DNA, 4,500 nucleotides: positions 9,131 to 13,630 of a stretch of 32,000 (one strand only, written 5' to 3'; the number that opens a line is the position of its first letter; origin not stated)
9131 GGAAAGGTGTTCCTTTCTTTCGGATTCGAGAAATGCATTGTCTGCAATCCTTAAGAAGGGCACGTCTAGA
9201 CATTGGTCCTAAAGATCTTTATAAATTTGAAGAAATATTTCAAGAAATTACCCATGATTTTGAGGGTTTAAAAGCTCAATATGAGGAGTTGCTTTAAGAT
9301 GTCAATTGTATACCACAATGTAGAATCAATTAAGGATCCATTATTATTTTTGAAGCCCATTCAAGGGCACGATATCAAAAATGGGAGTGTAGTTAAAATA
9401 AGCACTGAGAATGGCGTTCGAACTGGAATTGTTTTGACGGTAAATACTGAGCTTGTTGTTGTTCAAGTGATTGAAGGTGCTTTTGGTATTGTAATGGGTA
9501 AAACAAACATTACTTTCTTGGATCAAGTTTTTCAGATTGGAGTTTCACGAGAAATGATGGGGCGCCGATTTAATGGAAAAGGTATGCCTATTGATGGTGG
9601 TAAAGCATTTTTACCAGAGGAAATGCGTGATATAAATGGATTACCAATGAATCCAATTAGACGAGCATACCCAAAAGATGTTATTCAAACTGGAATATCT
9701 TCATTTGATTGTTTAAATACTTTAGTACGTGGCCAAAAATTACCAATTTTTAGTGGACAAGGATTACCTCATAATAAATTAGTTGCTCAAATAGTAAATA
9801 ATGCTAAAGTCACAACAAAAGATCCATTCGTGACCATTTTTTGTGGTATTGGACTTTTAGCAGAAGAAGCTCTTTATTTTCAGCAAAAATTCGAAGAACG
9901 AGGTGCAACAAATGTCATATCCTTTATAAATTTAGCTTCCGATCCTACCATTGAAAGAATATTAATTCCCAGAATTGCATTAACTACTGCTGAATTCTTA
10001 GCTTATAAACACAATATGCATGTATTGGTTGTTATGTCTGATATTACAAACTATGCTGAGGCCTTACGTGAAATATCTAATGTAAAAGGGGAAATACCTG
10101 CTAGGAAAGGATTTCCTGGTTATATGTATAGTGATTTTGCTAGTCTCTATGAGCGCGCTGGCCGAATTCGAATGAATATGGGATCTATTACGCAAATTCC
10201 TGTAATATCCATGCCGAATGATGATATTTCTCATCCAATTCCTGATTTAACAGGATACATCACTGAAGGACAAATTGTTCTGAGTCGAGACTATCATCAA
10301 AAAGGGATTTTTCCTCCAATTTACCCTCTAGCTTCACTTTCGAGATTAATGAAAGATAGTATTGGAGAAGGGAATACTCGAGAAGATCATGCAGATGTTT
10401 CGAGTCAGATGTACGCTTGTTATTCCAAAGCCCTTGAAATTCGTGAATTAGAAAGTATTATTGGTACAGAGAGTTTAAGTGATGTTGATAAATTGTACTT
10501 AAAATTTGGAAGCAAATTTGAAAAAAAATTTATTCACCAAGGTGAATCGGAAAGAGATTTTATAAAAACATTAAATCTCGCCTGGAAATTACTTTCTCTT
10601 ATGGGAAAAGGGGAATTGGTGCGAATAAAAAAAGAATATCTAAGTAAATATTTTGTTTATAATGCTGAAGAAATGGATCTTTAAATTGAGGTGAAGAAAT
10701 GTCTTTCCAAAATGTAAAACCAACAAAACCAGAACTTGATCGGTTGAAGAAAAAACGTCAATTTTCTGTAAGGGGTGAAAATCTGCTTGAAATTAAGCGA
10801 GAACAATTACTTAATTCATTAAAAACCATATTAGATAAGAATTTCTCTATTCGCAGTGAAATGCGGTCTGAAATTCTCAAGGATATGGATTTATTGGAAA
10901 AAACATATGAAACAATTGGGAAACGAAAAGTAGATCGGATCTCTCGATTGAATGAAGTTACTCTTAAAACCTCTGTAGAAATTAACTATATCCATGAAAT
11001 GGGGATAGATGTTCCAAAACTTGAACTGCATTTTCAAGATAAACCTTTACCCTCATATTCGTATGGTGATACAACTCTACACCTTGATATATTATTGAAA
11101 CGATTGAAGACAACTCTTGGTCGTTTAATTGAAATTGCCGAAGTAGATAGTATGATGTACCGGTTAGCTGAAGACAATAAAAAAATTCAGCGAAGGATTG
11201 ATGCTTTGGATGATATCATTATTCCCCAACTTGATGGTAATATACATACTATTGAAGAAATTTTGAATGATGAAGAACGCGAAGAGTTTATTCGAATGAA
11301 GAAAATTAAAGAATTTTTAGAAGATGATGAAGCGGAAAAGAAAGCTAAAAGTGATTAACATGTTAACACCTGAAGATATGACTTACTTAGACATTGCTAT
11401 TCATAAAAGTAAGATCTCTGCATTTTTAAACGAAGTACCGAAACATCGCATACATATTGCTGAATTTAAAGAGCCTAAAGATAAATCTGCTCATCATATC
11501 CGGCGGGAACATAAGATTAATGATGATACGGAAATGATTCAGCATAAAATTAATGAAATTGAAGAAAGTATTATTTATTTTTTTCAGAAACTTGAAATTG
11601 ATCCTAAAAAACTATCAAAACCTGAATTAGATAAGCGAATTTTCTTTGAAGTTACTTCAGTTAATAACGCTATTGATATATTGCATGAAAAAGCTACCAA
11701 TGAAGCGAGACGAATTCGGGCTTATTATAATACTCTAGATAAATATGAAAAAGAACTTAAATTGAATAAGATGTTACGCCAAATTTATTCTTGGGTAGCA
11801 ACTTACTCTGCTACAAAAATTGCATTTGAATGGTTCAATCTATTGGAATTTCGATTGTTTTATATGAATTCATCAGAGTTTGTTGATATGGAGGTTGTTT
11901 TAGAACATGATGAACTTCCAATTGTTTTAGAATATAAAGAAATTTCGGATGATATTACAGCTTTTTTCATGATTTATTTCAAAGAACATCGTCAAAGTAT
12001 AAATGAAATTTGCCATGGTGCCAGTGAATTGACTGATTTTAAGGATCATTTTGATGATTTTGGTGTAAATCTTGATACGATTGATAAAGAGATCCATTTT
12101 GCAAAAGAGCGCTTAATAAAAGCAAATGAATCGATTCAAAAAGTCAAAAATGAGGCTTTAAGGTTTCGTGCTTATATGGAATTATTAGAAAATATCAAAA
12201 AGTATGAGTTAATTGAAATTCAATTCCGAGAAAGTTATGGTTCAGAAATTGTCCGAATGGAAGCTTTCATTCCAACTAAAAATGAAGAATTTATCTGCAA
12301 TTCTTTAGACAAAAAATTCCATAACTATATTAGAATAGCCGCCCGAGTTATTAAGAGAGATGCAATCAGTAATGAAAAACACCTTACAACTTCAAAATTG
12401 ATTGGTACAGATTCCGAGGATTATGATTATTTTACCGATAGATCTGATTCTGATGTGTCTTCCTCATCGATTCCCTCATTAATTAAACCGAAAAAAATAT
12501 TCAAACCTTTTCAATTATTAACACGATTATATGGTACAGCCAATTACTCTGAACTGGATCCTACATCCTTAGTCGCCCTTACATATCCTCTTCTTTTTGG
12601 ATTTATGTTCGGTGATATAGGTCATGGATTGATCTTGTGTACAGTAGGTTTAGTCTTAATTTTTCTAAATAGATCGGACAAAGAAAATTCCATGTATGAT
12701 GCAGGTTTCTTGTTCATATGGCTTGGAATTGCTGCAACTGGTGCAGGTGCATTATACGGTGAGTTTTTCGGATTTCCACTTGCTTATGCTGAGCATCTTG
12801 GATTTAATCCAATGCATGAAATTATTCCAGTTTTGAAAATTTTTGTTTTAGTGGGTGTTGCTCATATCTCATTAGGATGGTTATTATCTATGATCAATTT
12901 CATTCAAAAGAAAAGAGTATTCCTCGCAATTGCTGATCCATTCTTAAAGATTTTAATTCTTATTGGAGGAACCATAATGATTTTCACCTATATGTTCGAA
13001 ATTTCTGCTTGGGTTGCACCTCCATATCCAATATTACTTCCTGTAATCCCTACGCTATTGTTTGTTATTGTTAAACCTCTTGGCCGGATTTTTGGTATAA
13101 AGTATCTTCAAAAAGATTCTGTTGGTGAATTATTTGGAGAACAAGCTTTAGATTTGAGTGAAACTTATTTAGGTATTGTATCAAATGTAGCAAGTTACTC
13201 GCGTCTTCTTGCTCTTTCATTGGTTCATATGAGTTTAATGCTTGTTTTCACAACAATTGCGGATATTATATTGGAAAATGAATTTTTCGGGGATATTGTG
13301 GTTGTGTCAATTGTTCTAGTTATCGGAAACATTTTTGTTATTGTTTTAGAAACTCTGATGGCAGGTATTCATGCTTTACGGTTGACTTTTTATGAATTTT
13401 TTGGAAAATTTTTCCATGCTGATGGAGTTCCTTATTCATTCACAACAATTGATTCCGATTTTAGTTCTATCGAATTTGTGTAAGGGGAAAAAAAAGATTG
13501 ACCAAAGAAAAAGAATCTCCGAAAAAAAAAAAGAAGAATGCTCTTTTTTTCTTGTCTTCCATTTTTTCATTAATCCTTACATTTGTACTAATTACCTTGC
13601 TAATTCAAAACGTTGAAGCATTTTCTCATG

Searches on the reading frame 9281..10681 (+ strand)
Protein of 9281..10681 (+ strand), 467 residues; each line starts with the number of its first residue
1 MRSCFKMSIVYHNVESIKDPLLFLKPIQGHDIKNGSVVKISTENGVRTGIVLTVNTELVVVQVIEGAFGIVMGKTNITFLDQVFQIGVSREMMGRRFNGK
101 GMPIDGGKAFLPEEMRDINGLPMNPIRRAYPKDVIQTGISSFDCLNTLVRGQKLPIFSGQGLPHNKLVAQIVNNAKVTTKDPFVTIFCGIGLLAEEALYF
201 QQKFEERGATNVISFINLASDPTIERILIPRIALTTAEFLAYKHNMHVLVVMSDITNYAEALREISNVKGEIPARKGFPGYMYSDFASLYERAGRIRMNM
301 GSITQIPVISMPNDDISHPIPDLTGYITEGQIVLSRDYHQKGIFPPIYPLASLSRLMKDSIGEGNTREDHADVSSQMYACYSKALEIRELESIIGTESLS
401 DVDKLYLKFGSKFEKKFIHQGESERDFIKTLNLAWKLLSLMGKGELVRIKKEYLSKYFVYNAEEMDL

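Call 77: search_protein_families(library=pfam, proteins=[window:9281-10681:+], max_evalue=0.001)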
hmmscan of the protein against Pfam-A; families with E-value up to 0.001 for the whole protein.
window:9281-10681:+ (467 aa): 2 families
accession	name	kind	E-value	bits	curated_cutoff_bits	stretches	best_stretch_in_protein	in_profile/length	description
PF00006.31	ATP-synt_ab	-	2e-70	237.2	29.5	1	138-354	1-213/213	ATP synthase alpha/beta family, nucleotide-binding domain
PF22919.1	ATP-synt_VA_C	-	7.8e-29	100.1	24.7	1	360-457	2-100/101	C-terminal domain of V and A type ATP synthase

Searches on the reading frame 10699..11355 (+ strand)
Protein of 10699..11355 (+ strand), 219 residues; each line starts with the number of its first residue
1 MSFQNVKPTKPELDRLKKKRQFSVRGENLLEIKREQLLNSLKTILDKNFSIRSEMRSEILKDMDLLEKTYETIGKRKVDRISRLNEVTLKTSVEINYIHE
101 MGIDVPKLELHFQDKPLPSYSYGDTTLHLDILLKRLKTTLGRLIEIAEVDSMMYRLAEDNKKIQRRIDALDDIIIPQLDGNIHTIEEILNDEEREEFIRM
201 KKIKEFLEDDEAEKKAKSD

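Call 77: search_protein_families(library=pfam, proteins=[window:10699-11355:+], max_evalue=0.001)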
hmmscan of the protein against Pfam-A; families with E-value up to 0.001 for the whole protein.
window:10699-11355:+ (219 aa): 1 family
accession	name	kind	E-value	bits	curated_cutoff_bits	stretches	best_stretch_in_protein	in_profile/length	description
PF01813.22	ATP-synt_D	-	4e-38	131.7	25.7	1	12-205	1-196/196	ATP synthase subunit D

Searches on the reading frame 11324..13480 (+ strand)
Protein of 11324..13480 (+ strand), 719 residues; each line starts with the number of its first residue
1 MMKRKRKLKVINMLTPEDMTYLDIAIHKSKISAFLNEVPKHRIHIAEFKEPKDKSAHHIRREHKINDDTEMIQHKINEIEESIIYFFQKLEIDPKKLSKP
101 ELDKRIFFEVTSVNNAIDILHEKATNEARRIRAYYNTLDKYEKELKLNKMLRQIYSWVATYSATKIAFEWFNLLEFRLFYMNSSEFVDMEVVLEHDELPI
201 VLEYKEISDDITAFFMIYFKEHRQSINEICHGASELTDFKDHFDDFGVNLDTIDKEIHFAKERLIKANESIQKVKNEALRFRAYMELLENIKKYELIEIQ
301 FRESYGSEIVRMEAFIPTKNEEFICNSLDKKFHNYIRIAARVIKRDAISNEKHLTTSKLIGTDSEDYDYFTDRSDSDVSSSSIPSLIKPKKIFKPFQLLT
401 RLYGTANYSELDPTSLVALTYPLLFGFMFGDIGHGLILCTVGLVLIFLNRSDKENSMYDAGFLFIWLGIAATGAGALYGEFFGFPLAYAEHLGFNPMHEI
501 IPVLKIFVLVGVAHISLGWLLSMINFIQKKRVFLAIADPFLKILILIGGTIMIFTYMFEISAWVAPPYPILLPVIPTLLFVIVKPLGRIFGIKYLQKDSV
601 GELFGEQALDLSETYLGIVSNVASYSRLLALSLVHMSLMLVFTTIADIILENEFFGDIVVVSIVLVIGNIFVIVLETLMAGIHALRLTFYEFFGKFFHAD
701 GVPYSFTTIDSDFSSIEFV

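Call 77: search_protein_families(library=pfam, proteins=[window:11324-13480:+], max_evalue=0.001)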
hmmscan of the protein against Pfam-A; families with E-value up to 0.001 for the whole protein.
window:11324-13480:+ (719 aa): 1 family
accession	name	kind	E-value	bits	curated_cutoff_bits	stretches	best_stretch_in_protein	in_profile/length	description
PF01496.24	V_ATPase_I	-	2.5e-35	122.1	30.7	2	63-487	65-462/815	V-type ATPase 116kDa subunit family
